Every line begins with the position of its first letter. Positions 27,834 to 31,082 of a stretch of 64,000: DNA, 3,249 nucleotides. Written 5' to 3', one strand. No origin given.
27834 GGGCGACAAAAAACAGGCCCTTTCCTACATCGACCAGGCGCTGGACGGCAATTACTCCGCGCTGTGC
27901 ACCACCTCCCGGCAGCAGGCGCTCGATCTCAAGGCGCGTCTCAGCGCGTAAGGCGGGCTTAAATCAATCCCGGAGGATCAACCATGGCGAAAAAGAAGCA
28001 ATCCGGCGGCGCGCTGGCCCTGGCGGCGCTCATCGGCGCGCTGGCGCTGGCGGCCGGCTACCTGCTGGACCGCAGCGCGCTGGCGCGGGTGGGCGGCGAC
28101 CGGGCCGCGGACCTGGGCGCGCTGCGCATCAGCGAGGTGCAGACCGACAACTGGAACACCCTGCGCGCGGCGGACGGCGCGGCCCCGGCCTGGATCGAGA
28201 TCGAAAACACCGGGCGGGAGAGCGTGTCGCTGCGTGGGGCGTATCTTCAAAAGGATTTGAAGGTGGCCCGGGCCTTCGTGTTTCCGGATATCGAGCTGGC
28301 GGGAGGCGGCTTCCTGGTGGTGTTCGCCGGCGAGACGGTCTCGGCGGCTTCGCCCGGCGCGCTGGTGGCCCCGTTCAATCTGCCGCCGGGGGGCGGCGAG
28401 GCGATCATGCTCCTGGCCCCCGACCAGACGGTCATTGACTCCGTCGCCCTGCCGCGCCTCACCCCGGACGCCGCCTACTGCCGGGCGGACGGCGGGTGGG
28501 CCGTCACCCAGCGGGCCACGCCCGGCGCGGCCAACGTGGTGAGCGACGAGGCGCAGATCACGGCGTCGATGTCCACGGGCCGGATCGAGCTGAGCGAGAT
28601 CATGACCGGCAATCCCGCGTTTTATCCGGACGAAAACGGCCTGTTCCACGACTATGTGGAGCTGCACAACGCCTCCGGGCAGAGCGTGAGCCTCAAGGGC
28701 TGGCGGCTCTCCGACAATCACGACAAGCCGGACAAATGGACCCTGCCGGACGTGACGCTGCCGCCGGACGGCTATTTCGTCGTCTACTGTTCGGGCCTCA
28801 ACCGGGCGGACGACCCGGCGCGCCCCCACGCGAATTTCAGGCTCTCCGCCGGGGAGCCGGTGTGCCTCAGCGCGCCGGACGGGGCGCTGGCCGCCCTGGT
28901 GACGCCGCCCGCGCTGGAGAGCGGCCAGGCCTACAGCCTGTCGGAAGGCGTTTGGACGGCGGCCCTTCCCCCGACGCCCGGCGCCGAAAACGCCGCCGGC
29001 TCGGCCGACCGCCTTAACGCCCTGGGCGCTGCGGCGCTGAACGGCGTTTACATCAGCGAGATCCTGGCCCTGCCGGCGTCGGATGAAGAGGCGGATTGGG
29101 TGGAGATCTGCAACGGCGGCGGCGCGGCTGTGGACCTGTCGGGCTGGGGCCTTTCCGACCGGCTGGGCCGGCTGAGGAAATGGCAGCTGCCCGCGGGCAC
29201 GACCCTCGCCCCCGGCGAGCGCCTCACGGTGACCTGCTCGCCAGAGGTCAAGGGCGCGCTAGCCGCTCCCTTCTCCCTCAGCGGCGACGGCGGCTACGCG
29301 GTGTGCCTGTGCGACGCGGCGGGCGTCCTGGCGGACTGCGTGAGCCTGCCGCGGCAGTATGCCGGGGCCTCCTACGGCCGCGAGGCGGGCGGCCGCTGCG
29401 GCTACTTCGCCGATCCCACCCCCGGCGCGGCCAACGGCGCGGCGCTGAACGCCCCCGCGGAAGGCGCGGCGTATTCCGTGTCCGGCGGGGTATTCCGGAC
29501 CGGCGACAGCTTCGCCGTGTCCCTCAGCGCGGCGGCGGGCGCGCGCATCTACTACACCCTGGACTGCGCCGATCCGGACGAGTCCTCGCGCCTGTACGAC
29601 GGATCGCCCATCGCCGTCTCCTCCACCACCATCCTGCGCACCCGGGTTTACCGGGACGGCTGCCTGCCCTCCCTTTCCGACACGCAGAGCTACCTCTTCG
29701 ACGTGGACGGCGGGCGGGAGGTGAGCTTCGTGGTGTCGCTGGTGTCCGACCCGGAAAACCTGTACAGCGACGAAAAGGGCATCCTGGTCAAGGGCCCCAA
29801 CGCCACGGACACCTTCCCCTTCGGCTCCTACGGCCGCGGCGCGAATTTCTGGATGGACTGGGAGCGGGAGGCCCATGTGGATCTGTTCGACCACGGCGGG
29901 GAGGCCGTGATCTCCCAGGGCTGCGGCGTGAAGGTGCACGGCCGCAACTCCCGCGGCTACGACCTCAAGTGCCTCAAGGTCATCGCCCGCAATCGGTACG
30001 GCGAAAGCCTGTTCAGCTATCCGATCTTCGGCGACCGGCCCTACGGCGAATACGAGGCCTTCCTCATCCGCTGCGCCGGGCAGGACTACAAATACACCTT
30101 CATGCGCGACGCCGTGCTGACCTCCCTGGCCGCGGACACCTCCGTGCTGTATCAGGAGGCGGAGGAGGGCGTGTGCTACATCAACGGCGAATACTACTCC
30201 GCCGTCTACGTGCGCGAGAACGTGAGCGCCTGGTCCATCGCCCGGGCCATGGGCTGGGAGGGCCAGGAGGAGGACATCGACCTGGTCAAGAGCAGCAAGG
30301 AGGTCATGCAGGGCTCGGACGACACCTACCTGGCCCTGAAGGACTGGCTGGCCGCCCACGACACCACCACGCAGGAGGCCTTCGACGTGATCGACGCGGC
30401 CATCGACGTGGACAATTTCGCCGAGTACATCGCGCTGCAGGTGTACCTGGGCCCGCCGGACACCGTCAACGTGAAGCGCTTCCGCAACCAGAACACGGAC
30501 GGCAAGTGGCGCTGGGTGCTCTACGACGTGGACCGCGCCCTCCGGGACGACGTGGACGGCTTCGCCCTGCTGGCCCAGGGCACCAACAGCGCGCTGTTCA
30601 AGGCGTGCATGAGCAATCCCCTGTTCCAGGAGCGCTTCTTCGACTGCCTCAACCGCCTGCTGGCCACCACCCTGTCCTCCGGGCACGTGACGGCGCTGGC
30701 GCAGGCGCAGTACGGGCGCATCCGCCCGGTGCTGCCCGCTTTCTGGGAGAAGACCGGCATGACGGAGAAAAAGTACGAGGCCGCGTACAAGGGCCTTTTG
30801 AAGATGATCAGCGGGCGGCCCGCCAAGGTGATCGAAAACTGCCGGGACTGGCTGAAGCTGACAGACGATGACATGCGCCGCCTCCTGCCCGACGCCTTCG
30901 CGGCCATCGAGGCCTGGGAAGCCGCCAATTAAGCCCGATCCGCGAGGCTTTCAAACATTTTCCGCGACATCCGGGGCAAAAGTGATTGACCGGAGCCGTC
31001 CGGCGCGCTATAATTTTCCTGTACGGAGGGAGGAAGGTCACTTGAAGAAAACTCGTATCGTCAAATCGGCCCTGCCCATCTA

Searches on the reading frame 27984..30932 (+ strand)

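Call 42: search_protein_families(library=pfam, proteins=[window:27984-30932:+], max_evalue=0.001)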
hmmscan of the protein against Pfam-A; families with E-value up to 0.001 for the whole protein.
window:27984-30932:+ (982 aa): 4 families
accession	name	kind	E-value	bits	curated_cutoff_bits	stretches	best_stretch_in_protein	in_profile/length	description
PF00932.25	LTD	-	4.5e-42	143.3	34.3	3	350-454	3-106/109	Lamin Tail Domain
PF08757.17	CotH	-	1.1e-22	81.5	23.8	1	649-946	1-319/322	CotH kinase protein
PF13290.12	CHB_HEX_C_1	-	4.6e-10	39.7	22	1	511-559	11-59/67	Chitobiase/beta-hexosaminidase C-terminal domain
PF13287.12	Fn3_assoc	-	2.4e-08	34.4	23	1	513-569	2-58/59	Fn3 associated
